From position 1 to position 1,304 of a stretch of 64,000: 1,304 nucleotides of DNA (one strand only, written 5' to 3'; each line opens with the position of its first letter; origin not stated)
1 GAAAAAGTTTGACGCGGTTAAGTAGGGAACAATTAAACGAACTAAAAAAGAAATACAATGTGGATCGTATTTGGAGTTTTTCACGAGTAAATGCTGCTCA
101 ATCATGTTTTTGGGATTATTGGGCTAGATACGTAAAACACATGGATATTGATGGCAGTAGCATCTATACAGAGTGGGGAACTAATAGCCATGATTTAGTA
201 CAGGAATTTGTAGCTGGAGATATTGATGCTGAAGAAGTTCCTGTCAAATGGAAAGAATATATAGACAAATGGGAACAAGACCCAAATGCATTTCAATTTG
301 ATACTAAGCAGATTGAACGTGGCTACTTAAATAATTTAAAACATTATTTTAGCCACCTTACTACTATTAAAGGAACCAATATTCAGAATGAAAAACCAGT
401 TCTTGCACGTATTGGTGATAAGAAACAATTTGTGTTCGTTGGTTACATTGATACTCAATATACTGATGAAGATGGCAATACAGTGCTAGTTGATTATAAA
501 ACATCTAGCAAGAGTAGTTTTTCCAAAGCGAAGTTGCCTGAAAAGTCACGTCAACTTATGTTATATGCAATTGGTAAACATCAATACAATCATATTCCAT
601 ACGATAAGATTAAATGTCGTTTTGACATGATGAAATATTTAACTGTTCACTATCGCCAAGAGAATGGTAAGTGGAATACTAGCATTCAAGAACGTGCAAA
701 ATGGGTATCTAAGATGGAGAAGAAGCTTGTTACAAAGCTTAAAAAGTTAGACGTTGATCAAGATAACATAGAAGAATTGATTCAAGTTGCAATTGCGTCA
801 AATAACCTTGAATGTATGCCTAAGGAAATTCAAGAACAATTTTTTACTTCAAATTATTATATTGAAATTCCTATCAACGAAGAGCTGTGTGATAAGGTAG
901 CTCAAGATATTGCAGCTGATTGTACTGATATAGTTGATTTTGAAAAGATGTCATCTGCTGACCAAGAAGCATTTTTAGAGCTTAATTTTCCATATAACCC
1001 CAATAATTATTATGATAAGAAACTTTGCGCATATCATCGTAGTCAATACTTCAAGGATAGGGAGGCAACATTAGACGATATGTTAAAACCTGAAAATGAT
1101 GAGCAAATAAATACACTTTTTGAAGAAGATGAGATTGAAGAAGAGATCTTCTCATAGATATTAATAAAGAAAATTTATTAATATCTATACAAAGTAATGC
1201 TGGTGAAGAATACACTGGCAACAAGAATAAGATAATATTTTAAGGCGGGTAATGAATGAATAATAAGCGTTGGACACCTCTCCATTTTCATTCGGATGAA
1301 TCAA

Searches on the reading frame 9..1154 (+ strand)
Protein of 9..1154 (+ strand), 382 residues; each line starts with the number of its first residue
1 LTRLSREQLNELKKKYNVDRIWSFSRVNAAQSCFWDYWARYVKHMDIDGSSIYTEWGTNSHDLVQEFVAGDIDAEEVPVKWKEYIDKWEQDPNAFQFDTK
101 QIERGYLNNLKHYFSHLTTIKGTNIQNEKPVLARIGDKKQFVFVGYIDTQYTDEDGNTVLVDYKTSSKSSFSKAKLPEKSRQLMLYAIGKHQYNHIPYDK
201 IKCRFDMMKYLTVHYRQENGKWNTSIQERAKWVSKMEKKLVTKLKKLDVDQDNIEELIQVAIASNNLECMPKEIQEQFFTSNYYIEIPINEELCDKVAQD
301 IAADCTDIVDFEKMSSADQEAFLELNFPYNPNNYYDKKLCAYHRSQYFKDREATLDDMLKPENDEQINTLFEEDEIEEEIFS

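Call 88: search_protein_families(library=phrogs, proteins=[window:9-1154:+], max_evalue=0.00001)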
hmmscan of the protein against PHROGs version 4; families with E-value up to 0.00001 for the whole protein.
window:9-1154:+ (382 aa): 1 family
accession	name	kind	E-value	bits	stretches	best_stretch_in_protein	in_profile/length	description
phrog_1218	-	DNA, RNA and nucleotide metabolism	8.7e-40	138.1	1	15-360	3-343/364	exonuclease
